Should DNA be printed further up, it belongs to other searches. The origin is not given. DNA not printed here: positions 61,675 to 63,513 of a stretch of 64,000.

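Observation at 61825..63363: AT-rich orphan gene: SAP/HeH motif plus C-terminal PD-(D/E)xK nuclease signature, a candidate single-gene defence nuclease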

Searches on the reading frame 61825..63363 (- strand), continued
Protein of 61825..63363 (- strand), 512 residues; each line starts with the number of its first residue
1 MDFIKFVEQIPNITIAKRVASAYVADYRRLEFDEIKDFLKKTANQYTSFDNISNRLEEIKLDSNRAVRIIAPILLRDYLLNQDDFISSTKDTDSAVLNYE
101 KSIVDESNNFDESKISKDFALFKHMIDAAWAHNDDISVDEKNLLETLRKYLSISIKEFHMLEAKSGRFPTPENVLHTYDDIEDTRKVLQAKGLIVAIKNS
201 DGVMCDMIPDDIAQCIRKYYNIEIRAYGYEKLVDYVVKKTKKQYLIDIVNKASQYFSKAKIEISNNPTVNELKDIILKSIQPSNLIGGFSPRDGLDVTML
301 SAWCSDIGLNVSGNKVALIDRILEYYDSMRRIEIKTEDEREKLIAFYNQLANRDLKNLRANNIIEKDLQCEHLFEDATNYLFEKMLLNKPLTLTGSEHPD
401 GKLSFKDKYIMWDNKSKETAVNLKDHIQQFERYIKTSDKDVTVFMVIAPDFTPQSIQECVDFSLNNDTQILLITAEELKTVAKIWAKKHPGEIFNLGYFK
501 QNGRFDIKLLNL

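Call 27: find_homologous_proteins(query=A3, max_evalue=0.00001)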
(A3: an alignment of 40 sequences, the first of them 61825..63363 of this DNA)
Query A3 (40 sequences) (512 aa, profile of the alignment): 518 proteins with E <= 0.00001 among 8000 candidates; the best 120 are listed.
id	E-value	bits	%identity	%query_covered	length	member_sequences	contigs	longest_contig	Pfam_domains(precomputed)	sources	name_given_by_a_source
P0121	8.9e-167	574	47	100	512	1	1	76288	-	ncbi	-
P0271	2.8e-165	569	43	100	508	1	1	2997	-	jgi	jgi:hypothetical protein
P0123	3.4e-164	566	44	100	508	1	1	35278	PF09254.19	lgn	-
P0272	7.2e-163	561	45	100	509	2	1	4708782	PF02037.34,PF09254.19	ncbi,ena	-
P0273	7.9e-163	561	44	100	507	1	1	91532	-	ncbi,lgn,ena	-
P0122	9.6e-163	561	46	100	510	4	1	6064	PF02037.34,PF09254.19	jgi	-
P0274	5.2e-162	558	47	100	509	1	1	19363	PF02037.34,PF09254.19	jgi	jgi:hypothetical protein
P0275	3.7e-161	556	49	100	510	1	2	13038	PF02037.34,PF09254.19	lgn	-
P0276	1.7e-160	553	47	100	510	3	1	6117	PF09254.19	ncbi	-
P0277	2.5e-160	553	45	100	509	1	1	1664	PF02037.34,PF09254.19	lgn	-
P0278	6.2e-160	552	43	100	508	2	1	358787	PF09254.19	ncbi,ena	-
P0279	6.9e-160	551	44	100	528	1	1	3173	PF09254.19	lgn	-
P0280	9.7e-160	551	46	100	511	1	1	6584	PF02037.34,PF09254.19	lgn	-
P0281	1.2e-159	551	31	99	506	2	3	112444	PF02037.34,PF09254.19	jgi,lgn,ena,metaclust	metaclust:\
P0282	1.9e-159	550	31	96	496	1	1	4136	PF02037.34,PF09254.19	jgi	jgi:hypothetical protein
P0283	2.7e-159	549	46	100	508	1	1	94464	PF09254.19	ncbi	-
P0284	2.9e-159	549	43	100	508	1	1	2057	PF09254.19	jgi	jgi:hypothetical protein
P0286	2.1e-158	547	44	100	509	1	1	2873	PF09254.19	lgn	-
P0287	3.4e-158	546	46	100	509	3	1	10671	PF02037.34,PF09254.19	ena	-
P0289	1.2e-157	544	47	99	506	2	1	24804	PF02037.34,PF09254.19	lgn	-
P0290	1.2e-157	544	43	100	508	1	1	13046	PF09254.19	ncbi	-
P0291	1.4e-157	544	46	100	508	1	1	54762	PF09254.19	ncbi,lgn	-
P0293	2.1e-157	543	49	100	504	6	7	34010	PF02037.34,PF09254.19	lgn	-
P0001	3.8e-157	542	96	100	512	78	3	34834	PF02037.34,PF09254.19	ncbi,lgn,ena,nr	ncbi:MAG: SAP domain-containing protein [Clostridia bacterium]|nr:SAP domain-containing protein [Clo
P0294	6.2e-157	542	44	100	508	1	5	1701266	PF09254.19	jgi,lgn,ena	-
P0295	9.1e-157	541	44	100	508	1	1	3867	PF09254.19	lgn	-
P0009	1.1e-156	541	88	100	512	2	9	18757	PF02037.34,PF09254.19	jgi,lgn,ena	-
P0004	1.2e-156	541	92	100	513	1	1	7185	PF02037.34,PF09254.19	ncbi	-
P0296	1.5e-156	540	44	100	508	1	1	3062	PF09254.19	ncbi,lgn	-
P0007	1.6e-156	540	89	100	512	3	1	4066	PF02037.34,PF09254.19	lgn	-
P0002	2.3e-156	540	93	100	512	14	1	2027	PF02037.34,PF09254.19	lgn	-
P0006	3.1e-156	539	91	100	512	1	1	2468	PF02037.34,PF09254.19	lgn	-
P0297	4.3e-156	539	45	100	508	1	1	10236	PF09254.19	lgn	-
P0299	8.4e-156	538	43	100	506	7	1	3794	PF02037.34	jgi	-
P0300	9.2e-156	538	48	100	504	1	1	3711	PF02037.34,PF09254.19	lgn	-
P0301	1.1e-155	537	78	100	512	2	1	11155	PF02037.34,PF09254.19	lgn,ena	-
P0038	1.1e-155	537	82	100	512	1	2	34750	PF09254.19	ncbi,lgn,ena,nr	ncbi:MAG: hypothetical protein IKU84_00880 [Clostridia bacterium]|nr:hypothetical protein [Clostridi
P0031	1.6e-155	537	84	100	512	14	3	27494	PF02037.34,PF09254.19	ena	-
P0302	1.7e-155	537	44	100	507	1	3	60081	PF02037.34,PF09254.19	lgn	-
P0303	2.7e-155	536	48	99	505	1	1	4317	PF02037.34,PF09254.19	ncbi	-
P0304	2.9e-155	536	61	100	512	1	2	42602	PF09254.19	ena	-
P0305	3.3e-155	536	76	100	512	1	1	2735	PF02037.34,PF09254.19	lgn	-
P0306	3.8e-155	536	45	100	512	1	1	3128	PF02037.34,PF09254.19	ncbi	-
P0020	4.8e-155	535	84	100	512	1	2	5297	PF02037.34,PF09254.19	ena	-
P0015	6.2e-155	535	87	100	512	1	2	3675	PF09254.19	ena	-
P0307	6.4e-155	535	43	98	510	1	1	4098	PF09254.19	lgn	-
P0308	7.2e-155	535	61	100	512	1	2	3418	PF02037.34,PF09254.19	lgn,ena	-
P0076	8.3e-155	535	81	100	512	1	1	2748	PF02037.34,PF09254.19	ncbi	-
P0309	9.1e-155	534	31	84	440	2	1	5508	PF02037.34,PF09254.19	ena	-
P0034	9.8e-155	534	84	100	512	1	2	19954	PF02037.34,PF09254.19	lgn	-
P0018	1.1e-154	534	86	100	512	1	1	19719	PF09254.19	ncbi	-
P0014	1.3e-154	534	87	100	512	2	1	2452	PF02037.34,PF09254.19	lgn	-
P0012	1.3e-154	534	87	100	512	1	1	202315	PF02037.34,PF09254.19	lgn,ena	-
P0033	1.4e-154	534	81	100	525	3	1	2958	PF09254.19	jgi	-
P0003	2.0e-154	533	92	100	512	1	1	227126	PF02037.34,PF09254.19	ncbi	-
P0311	2.0e-154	533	44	100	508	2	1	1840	PF09254.19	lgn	-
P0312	2.8e-154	533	46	100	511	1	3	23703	PF02037.34,PF09254.19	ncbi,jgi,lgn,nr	ncbi:MAG: SAP domain-containing protein [Kiritimatiellae bacterium]|jgi:hypothetical protein|nr:SAP 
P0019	2.9e-154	533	84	100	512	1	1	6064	PF02037.34,PF09254.19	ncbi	-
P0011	2.9e-154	533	88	100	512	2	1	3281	PF02037.34,PF09254.19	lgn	-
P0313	3.4e-154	533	62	100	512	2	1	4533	PF02037.34,PF09254.19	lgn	-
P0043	3.6e-154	533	82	100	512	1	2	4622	PF02037.34,PF09254.19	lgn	-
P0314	3.7e-154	532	61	100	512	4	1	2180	PF02037.34,PF09254.19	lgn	-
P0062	4.7e-154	532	80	100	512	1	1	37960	PF02037.34,PF09254.19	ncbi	-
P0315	4.9e-154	532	61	100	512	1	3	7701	PF02037.34,PF09254.19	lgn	-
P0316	5.4e-154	532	62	100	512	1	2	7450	PF02037.34,PF09254.19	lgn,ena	-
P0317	5.7e-154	532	46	99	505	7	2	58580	PF09254.19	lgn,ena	-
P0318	5.8e-154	532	44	100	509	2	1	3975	PF02037.34,PF09254.19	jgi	jgi:hypothetical protein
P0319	6.1e-154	532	44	100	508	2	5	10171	PF02037.34,PF09254.19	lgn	-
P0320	6.1e-154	532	62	100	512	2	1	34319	PF02037.34,PF09254.19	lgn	-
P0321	6.2e-154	532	78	100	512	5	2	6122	PF02037.34,PF09254.19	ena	-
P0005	7.1e-154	532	91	100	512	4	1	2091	PF02037.34,PF09254.19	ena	-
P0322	7.4e-154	531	75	100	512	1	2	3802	PF02037.34,PF09254.19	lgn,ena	-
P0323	8.9e-154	531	60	100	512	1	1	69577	PF09254.19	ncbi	-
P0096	1.1e-153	531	79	100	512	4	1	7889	PF02037.34,PF09254.19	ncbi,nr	ncbi:MAG: hypothetical protein J5964_01490 [Eubacterium sp.]|nr:hypothetical protein [Eubacterium sp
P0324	1.3e-153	531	60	100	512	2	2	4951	PF09254.19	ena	-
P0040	1.5e-153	530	81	100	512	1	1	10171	PF02037.34,PF09254.19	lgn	-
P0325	1.6e-153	530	43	100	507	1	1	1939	PF02037.34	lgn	-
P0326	1.7e-153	530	45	100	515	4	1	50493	PF02037.34,PF09254.19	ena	-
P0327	1.8e-153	530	45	100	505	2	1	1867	PF09254.19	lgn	-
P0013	1.9e-153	530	88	100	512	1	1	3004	PF02037.34,PF09254.19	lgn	-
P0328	2.1e-153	530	74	99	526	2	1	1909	PF02037.34,PF09254.19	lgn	-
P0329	2.2e-153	530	59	100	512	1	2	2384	PF09254.19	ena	-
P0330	2.4e-153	530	62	100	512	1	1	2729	PF02037.34,PF09254.19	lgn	-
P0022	2.8e-153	530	83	100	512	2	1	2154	PF02037.34,PF09254.19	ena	-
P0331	2.8e-153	530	77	100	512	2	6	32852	PF02037.34,PF09254.19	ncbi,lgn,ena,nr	ncbi:MAG: hypothetical protein IJO88_00260 [Oscillospiraceae bacterium]|nr:hypothetical protein [Osc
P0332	3.1e-153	529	61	99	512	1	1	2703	PF02037.34,PF09254.19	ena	-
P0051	3.3e-153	529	81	100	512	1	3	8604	PF02037.34,PF09254.19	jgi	-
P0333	3.4e-153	529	45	100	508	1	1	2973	PF02037.34,PF09254.19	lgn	-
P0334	3.6e-153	529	59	99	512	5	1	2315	PF02037.34,PF09254.19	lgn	-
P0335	3.6e-153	529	73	100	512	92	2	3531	PF02037.34,PF09254.19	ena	-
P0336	4.0e-153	529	73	100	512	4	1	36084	PF02037.34,PF09254.19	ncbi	-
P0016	4.1e-153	529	85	100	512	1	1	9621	PF09254.19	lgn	-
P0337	4.7e-153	529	61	100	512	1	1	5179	PF02037.34,PF09254.19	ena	-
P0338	4.7e-153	529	43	99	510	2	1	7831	PF02037.34,PF09254.19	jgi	jgi:hypothetical protein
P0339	4.8e-153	529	60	100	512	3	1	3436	PF02037.34,PF09254.19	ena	-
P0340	5.6e-153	529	62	100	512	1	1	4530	PF02037.34,PF09254.19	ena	-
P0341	6.2e-153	528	57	99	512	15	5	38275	PF02037.34,PF09254.19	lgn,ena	-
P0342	7.0e-153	528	62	100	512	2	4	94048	PF09254.19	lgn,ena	-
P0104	8.0e-153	528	78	100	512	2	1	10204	PF02037.34,PF09254.19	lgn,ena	-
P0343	8.4e-153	528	60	100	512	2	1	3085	PF02037.34,PF09254.19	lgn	-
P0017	9.8e-153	528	86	100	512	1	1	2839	PF02037.34,PF09254.19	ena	-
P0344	1.0e-152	528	60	100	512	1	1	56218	PF02037.34,PF09254.19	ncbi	-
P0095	1.0e-152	528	79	100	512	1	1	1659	PF02037.34,PF09254.19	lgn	-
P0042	1.1e-152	528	80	100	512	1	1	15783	PF09254.19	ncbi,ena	-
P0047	1.1e-152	528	81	100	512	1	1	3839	PF02037.34,PF09254.19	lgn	-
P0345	1.1e-152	528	73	100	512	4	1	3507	PF09254.19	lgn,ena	-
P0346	1.2e-152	527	60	97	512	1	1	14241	PF02037.34,PF09254.19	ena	-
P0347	1.4e-152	527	77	100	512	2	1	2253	PF02037.34,PF09254.19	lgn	-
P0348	1.5e-152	527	60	99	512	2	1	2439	PF02037.34,PF09254.19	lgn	-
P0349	1.5e-152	527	72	100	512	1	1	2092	PF02037.34,PF09254.19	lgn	-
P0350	1.6e-152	527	75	100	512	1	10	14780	PF02037.34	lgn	-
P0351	1.6e-152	527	60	100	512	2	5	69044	PF02037.34,PF09254.19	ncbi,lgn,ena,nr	ncbi:MAG: hypothetical protein IKK01_00610 [Clostridia bacterium]|nr:hypothetical protein [Clostridi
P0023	1.7e-152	527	84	100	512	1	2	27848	PF02037.34,PF09254.19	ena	-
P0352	2.2e-152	527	61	99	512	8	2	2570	PF02037.34,PF09254.19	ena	-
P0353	2.2e-152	527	47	100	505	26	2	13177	PF02037.34,PF09254.19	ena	-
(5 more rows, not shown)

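Call 29: find_encoding_contigs(protein=P0272, flank=10000, max_places=2)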
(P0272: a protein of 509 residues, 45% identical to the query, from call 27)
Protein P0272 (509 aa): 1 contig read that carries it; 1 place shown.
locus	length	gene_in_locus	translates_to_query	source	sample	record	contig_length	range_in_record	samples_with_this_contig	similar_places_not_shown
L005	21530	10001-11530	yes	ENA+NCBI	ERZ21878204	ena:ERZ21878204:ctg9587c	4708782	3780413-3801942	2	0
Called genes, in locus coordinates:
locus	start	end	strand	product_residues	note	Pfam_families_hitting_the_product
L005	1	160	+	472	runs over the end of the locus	PF03553:Na_H_antiporter, PF06808:DctM (weak)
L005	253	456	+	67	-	-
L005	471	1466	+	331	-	PF00291:PALP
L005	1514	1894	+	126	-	PF01042:Ribonuc_L-PSP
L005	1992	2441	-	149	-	PF00011:HSP20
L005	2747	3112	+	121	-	PF00936:BMC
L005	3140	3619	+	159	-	PF10662:PduV-EutP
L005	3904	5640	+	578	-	PF00005:ABC_tran, PF00006:ATP-synt_ab (faint), PF01580:FtsK_SpoIIIE (faint), PF02463:SMC_N, PF13555:AAA_29 (faint), PF13304:AAA_21 (weak), PF12848:ABC_tran_Xtn (weak), PF00005:ABC_tran, +4 more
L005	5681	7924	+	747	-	PF01136:Peptidase_U32, PF12392:DUF3656, PF01136:Peptidase_U32 (weak)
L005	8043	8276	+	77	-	-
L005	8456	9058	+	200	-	PF19754:DUF6241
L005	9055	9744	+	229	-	PF11490:DNA_pol3_a_NII (faint), PF11638:DnaA_N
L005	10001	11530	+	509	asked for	PF02037:SAP (weak), PF09254:FokI_cleav_dom (weak)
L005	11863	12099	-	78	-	-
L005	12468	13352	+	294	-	PF02517:Rce1-like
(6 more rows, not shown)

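Call 30: find_encoding_contigs(protein=P0281, flank=10000, max_places=3)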
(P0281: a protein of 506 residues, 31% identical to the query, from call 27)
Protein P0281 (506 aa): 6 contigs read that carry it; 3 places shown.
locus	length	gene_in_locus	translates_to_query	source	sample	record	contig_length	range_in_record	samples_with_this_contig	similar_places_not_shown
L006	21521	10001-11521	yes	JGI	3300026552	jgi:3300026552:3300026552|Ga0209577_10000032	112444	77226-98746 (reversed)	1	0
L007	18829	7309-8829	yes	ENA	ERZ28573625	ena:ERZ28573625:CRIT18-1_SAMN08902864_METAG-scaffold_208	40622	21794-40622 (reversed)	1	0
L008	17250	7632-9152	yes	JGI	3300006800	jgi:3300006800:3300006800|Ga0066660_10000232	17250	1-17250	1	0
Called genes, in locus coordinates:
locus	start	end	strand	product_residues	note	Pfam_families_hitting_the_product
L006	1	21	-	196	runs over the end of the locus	PF01712:dNK (faint), PF02223:Thymidylate_kin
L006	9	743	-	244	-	PF13847:Methyltransf_31 (weak), PF08242:Methyltransf_12 (weak), PF13649:Methyltransf_25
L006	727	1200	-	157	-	PF15891:Nuc_deoxyri_tr2, PF05014:Nuc_deoxyrib_tr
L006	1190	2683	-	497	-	PF02133:Transp_cyt_pur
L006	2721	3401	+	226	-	-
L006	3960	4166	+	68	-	-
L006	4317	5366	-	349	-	-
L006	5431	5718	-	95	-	-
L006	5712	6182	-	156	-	PF00075:RNase_H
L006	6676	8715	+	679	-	PF02463:SMC_N (faint), PF13175:AAA_15 (faint), PF13304:AAA_21 (weak), PF11398:DUF2813 (weak), PF13304:AAA_21, PF20469:OLD-like_TOPRIM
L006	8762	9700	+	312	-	PF00520:Ion_trans, PF07885:Ion_trans_2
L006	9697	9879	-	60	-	PF07411:DUF1508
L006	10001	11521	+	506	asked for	PF02037:SAP (faint), PF09254:FokI_cleav_dom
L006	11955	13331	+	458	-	PF01966:HD (weak), PF19276:HD_assoc_2 (weak)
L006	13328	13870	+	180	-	-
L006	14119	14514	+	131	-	-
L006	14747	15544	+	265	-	-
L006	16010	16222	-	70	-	-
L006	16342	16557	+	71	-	PF13744:HTH_37 (weak), PF13560:HTH_31, PF12844:HTH_19 (weak), PF01381:HTH_3, PF13443:HTH_26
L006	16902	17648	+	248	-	PF00665:rve, PF13683:rve_3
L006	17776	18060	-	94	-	-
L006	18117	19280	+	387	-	PF05063:MT-A70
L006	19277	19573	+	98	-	PF12728:HTH_17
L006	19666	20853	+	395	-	PF14659:Phage_int_SAM_3 (weak), PF22022:Phage_int_M, PF00589:Phage_integrase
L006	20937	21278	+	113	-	PF05066:HARE-HTH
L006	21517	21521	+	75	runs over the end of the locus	PF00196:GerE, PF08281:Sigma70_r4_2 (weak), PF13384:HTH_23 (weak)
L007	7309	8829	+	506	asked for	PF02037:SAP (faint), PF09254:FokI_cleav_dom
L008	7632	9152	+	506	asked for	PF02037:SAP (faint), PF09254:FokI_cleav_dom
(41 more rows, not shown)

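Call 32: find_encoding_contigs(protein=P0312, flank=10000, max_places=2)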
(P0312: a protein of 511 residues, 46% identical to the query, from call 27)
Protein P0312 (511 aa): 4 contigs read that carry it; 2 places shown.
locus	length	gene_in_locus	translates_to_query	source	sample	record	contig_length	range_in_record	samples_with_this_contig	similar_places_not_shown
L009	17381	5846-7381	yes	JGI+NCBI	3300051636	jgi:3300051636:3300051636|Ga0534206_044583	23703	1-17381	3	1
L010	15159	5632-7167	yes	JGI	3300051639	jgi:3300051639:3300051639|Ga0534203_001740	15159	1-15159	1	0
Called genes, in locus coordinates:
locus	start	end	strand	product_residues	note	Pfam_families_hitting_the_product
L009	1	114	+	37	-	?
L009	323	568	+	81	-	PF13711:DUF4160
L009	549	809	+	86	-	PF10387:DUF2442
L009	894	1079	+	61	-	PF07927:HicA_toxin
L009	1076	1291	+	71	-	PF15919:HicB_lk_antitox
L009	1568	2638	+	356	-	PF01208:URO-D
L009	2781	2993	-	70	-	PF13495:Phage_int_SAM_4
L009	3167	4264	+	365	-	PF10502:Peptidase_S26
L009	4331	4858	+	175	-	-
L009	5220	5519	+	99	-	PF10049:DUF2283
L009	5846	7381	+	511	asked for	PF02037:SAP (weak), PF09254:FokI_cleav_dom (weak)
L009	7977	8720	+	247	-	PF04402:SIMPL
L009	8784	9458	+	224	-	-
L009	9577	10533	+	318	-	PF03983:SHD1 (weak)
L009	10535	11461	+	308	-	-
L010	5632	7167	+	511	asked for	PF02037:SAP (weak), PF09254:FokI_cleav_dom (weak)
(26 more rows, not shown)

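Call 33: find_encoding_contigs(protein=P0294, flank=10000, max_places=3)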
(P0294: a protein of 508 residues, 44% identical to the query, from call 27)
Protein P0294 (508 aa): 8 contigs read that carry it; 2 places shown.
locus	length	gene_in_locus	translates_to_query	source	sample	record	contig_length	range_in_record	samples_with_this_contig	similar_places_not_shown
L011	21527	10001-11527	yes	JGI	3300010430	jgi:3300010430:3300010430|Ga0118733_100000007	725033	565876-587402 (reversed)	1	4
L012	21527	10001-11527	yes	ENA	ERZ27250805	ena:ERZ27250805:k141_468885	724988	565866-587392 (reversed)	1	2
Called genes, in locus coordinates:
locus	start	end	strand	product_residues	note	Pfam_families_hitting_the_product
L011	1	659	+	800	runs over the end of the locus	PF04851:ResIII, PF00270:DEAD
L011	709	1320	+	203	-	-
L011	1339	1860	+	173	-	-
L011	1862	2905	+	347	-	PF13274:SocA_Panacea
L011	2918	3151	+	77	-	-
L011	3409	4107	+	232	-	-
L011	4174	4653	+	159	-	PF13302:Acetyltransf_3 (weak), PF13420:Acetyltransf_4, PF00583:Acetyltransf_1, PF13673:Acetyltransf_10, PF13508:Acetyltransf_7, PF08445:FR47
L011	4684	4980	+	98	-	-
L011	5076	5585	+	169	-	PF01243:PNPOx_N (weak)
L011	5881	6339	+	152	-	PF00583:Acetyltransf_1, PF13673:Acetyltransf_10, PF13508:Acetyltransf_7, PF08445:FR47 (faint)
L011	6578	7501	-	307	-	-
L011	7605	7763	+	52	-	-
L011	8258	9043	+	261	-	-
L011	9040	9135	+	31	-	-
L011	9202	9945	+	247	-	PF24838:8xMP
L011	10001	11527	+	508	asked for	PF09254:FokI_cleav_dom (faint)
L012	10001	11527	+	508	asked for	PF09254:FokI_cleav_dom (faint)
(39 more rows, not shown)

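Call 61: find_encoding_contigs(protein=P0001, flank=10000, max_places=6)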
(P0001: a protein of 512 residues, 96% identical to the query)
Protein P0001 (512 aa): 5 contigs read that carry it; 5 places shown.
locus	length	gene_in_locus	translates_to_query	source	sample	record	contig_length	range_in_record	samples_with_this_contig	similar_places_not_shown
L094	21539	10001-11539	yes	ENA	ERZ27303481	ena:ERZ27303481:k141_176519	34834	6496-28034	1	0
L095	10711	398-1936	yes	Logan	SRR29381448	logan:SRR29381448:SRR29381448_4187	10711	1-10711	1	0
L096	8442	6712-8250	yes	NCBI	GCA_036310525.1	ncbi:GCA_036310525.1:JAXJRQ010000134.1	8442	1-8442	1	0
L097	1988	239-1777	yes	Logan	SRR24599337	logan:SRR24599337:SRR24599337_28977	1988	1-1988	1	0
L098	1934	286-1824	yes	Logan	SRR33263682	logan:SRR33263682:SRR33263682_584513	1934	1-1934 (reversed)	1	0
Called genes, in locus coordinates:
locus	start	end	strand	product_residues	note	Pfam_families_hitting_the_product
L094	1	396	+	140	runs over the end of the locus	PF02367:TsaE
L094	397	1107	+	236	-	PF00814:TsaD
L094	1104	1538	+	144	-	PF02502:LacAB_rpiB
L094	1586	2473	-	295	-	PF13353:Fer4_12 (weak), PF12797:Fer4_2 (faint), PF13183:Fer4_8 (faint), PF00037:Fer4 (faint), PF12837:Fer4_6 (weak), PF12838:Fer4_7 (weak), PF13187:Fer4_9 (weak), PF04055:Radical_SAM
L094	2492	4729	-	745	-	PF02901:PFL-like, PF01228:Gly_radical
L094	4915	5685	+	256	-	PF00165:HTH_AraC (faint), PF12833:HTH_18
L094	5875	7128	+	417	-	PF00275:EPSP_synthase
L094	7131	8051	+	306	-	PF08478:POTRA_1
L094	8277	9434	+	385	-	PF00091:Tubulin, PF12327:FtsZ_C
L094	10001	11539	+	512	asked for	PF02037:SAP (weak), PF09254:FokI_cleav_dom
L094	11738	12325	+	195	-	PF01037:AsnC_trans_reg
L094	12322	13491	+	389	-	PF00155:Aminotran_1_2, PF00266:Aminotran_5 (weak), PF01041:DegT_DnrJ_EryC1 (weak), PF01053:Cys_Met_Meta_PP (faint)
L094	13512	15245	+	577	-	PF00664:ABC_membrane, PF00005:ABC_tran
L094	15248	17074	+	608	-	PF00664:ABC_membrane, PF02463:SMC_N (weak), PF00005:ABC_tran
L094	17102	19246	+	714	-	PF20013:GAP1-N2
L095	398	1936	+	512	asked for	PF02037:SAP (weak), PF09254:FokI_cleav_dom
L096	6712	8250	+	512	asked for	PF02037:SAP (weak), PF09254:FokI_cleav_dom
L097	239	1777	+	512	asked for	PF02037:SAP (weak), PF09254:FokI_cleav_dom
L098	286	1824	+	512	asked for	PF02037:SAP (weak), PF09254:FokI_cleav_dom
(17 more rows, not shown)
